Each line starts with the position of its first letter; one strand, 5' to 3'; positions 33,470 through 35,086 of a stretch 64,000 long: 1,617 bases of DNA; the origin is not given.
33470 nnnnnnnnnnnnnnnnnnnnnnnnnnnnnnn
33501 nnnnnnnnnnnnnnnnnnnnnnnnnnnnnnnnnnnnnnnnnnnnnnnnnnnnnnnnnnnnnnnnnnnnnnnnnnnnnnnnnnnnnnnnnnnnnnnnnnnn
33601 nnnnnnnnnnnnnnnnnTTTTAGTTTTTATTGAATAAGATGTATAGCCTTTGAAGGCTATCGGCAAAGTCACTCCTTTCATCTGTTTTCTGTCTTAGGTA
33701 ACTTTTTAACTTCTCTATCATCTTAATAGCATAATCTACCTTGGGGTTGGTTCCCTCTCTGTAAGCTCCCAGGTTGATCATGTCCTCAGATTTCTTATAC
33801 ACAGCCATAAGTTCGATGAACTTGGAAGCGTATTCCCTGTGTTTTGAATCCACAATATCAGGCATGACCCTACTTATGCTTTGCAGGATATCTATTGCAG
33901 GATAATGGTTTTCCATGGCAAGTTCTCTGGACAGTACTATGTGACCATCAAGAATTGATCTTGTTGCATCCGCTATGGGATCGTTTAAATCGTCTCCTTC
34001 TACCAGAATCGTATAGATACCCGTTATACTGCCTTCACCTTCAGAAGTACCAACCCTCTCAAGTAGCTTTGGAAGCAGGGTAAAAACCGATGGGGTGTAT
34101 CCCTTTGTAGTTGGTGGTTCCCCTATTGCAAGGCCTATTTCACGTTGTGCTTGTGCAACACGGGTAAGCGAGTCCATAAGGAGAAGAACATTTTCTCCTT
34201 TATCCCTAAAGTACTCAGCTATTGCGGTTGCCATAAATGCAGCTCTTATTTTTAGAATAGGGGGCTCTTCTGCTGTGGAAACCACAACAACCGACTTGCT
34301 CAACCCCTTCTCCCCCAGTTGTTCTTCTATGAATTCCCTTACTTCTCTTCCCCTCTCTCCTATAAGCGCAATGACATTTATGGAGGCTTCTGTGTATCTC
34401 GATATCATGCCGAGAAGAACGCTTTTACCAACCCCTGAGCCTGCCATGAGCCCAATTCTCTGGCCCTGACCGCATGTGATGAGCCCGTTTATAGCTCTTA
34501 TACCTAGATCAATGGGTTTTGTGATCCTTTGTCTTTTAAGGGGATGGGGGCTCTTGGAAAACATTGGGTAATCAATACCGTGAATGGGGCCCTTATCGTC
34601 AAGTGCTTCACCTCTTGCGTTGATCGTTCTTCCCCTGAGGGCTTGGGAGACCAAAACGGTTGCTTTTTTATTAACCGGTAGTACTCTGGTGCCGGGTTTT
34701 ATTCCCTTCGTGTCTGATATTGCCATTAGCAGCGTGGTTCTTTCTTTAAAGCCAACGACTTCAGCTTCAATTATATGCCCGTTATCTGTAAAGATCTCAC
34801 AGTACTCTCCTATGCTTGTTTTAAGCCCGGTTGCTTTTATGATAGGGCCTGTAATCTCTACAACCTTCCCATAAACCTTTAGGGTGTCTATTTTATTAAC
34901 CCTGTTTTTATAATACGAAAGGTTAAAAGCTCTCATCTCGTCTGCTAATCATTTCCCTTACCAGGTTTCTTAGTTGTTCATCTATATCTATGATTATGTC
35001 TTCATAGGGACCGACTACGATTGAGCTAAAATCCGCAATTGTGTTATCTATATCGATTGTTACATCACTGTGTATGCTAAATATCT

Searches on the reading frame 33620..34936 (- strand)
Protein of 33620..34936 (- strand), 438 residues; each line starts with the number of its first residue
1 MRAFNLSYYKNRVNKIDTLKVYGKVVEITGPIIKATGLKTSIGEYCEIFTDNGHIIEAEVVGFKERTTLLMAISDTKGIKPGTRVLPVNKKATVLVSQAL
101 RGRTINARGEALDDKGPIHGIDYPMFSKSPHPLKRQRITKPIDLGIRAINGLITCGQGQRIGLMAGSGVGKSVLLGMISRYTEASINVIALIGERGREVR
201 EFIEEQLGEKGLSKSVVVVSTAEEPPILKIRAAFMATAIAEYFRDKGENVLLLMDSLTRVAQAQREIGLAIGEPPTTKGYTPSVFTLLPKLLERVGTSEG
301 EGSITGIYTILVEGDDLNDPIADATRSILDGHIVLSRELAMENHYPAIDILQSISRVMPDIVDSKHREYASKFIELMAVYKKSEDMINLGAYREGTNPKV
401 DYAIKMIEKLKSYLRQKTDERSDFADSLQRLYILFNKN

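Call 38: search_protein_families(library=pfam, proteins=[window:33620-34936:-], max_evalue=0.00001)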
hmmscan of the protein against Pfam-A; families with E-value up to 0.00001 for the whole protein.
window:33620-34936:- (438 aa): 3 families
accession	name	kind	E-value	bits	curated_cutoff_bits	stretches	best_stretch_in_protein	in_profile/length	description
PF00006.31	ATP-synt_ab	-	9.2e-91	303.6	29.5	1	145-355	1-213/213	ATP synthase alpha/beta family, nucleotide-binding domain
PF18269.6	T3SS_ATPase_C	-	2.6e-25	88.5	22.7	1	362-431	1-70/72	T3SS EscN ATPase C-terminal domain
PF02874.29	ATP-synt_ab_N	-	5.2e-09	36.9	20.9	1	25-87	1-67/69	ATP synthase alpha/beta family, beta-barrel domain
